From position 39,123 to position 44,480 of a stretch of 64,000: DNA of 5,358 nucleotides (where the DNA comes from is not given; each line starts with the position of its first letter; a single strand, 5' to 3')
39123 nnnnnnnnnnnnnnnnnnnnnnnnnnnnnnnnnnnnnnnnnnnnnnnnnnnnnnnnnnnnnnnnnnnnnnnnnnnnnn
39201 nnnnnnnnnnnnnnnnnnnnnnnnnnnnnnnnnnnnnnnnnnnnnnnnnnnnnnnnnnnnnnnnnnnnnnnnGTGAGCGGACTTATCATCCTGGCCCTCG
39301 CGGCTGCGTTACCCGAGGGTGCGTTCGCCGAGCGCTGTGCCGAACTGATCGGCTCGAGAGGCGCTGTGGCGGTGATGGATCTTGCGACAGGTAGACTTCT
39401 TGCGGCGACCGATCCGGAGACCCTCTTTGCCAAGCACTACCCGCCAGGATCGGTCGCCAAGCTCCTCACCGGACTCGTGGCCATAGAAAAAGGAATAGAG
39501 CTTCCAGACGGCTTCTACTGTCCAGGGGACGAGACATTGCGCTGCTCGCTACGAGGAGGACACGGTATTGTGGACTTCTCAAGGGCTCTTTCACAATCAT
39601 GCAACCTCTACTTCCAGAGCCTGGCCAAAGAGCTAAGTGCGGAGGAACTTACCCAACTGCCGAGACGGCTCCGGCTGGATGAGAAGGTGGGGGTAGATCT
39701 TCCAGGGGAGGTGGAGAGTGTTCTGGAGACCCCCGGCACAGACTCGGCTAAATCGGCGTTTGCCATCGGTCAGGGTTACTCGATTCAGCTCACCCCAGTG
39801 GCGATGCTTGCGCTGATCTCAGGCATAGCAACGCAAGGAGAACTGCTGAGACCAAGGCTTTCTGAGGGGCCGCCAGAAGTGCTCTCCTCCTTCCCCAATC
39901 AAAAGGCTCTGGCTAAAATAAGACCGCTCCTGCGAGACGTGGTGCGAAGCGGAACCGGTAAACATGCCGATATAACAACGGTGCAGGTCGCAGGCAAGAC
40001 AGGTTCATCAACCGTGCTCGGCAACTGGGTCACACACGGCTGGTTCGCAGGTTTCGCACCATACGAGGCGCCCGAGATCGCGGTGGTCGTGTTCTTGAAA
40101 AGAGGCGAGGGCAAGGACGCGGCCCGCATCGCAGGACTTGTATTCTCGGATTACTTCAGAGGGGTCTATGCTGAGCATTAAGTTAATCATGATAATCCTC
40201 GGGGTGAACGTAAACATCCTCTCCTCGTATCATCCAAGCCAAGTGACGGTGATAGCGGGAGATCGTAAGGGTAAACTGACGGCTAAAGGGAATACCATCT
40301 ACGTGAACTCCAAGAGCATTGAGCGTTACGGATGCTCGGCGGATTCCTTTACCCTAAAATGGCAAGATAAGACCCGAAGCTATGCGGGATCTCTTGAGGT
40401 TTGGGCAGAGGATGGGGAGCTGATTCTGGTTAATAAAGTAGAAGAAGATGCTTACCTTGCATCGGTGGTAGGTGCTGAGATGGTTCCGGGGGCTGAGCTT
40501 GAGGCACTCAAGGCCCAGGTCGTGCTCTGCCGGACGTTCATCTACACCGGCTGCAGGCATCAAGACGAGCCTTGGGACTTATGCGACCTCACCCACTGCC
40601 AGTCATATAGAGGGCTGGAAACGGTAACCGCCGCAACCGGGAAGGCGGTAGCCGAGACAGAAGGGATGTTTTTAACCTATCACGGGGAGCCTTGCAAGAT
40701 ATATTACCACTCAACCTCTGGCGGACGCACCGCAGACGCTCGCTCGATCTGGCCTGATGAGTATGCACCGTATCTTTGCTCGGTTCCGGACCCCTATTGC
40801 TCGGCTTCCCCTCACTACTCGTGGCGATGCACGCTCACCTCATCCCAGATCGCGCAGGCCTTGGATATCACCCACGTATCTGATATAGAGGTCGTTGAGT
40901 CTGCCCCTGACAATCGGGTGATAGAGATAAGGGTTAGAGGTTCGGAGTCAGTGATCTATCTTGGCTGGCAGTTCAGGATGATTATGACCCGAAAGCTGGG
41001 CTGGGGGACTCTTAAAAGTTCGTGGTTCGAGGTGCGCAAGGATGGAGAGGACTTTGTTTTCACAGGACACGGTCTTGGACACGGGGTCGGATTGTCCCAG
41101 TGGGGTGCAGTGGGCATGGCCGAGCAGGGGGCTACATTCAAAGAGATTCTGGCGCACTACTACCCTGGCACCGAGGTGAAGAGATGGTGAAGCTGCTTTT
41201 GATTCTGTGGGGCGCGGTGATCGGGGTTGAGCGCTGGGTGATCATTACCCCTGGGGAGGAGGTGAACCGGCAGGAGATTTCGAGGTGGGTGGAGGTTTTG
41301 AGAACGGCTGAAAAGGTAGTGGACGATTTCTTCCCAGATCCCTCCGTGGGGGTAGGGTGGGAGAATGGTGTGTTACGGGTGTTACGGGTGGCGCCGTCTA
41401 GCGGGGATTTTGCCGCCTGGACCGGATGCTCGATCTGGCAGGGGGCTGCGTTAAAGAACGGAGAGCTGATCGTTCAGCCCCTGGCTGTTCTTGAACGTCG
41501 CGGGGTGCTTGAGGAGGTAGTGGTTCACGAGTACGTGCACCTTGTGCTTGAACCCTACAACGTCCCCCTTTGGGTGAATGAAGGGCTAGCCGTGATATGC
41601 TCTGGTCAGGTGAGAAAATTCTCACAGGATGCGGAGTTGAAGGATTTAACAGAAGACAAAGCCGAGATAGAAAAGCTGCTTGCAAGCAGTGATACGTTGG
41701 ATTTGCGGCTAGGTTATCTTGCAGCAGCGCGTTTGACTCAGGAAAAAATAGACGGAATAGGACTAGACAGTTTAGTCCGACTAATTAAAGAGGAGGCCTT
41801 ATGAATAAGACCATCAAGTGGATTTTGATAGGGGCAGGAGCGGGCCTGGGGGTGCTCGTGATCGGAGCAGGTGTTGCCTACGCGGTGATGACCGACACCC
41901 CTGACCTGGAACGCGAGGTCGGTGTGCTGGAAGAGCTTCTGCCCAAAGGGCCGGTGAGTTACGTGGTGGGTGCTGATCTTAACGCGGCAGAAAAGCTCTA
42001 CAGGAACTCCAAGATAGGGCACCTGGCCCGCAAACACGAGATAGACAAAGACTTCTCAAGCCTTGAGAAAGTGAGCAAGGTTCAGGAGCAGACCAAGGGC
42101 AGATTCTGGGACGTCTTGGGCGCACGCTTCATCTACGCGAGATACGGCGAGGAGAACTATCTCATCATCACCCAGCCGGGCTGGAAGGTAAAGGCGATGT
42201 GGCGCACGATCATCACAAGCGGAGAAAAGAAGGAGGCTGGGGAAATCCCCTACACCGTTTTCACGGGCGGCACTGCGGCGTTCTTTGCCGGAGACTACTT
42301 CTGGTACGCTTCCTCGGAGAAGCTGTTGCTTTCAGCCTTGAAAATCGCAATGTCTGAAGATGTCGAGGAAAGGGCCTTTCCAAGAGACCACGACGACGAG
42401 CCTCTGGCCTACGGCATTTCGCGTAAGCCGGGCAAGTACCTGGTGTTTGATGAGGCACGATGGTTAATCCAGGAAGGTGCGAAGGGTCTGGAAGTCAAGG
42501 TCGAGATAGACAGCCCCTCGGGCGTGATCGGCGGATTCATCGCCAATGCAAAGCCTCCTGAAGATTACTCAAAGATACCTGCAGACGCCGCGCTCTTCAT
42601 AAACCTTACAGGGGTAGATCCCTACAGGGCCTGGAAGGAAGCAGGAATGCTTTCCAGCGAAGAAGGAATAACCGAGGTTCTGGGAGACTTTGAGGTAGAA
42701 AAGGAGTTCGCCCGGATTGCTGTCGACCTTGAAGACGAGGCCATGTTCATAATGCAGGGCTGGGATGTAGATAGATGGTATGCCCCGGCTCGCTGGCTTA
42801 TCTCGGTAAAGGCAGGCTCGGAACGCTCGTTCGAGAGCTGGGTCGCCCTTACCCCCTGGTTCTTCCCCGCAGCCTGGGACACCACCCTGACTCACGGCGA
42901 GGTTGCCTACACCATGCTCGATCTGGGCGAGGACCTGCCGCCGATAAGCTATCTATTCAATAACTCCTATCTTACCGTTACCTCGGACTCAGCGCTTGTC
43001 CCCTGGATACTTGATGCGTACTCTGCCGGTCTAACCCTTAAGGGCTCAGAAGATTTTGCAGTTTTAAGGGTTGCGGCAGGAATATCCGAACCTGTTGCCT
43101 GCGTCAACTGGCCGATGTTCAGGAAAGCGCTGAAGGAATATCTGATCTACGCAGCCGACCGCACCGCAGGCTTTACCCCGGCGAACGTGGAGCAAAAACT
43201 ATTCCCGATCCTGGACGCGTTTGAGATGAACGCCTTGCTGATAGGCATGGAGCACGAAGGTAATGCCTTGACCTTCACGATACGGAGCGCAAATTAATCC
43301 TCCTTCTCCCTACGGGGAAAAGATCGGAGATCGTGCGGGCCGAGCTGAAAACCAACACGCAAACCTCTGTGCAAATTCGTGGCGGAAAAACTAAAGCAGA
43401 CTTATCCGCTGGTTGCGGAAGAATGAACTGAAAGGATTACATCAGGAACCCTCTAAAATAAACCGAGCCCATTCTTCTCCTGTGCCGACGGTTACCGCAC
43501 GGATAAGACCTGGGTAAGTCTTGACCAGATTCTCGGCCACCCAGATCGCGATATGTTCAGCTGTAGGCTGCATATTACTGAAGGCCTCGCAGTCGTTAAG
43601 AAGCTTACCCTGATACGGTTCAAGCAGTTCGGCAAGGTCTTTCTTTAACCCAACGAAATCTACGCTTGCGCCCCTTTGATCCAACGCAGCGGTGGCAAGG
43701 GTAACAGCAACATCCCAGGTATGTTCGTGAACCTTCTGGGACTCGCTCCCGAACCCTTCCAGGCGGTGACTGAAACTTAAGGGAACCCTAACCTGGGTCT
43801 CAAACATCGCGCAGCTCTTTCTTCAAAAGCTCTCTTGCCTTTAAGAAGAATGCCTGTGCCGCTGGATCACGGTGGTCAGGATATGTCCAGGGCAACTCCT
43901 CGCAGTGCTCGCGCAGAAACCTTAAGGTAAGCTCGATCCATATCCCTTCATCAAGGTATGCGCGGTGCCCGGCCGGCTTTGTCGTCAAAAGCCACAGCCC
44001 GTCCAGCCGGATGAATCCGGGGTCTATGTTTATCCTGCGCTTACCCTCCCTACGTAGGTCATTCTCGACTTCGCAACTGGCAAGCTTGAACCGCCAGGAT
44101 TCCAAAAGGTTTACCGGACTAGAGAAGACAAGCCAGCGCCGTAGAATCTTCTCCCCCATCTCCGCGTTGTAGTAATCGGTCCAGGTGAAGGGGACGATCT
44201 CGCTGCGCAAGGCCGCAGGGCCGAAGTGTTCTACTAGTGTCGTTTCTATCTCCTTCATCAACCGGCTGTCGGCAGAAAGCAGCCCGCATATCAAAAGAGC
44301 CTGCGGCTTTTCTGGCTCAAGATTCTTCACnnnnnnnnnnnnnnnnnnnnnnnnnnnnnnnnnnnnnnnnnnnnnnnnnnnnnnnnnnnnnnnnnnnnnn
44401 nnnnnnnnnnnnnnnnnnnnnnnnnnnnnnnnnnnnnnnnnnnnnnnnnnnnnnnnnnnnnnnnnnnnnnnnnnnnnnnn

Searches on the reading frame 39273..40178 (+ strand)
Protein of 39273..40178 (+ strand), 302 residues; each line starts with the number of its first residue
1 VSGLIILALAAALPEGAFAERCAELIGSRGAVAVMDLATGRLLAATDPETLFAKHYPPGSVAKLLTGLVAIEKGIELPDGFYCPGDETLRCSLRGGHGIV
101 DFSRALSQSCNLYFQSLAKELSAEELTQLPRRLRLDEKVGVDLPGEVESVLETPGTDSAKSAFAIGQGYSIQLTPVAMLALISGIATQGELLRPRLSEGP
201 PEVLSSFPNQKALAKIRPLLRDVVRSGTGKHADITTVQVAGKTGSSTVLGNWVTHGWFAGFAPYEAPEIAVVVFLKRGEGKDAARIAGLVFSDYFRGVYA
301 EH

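Call 63: search_protein_families(library=pfam, proteins=[window:39273-40178:+], max_evalue=0.0001)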
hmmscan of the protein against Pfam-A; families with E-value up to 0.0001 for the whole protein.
window:39273-40178:+ (302 aa): 1 family
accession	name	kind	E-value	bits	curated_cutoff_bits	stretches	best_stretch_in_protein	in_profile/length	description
PF00905.27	Transpeptidase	-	9e-39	133.9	22.1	1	30-291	1-294/299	Penicillin binding protein transpeptidase domain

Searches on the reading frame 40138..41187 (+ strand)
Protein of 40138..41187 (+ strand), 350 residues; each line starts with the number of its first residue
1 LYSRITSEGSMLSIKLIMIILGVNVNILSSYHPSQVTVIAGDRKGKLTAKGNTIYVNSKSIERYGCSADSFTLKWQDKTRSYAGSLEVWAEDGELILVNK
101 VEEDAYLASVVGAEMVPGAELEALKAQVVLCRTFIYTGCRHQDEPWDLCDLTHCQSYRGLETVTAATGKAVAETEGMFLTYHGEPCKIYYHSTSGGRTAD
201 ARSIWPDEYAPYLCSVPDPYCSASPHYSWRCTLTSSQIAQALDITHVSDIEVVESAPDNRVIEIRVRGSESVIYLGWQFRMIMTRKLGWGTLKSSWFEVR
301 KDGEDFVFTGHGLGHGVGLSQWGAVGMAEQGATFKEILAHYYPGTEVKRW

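Call 63: search_protein_families(library=pfam, proteins=[window:40138-41187:+], max_evalue=0.0001)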
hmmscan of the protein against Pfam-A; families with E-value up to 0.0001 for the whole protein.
window:40138-41187:+ (350 aa): 1 family
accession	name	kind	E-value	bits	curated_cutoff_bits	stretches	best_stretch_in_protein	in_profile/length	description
PF08486.15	SpoIID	-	1.2e-21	77.6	23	1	92-181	2-97/97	Stage II sporulation protein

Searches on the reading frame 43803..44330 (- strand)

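Call 65: search_protein_families(library=pfam, proteins=[window:43803-44330:-], max_evalue=0.0001)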
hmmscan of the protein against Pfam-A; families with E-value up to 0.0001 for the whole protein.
window:43803-44330:- (176 aa): 1 family
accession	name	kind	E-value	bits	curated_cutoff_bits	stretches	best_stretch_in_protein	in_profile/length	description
PF14385.11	DUF4416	-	3.1e-44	151.2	27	1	10-167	2-160/162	Domain of unknown function (DUF4416)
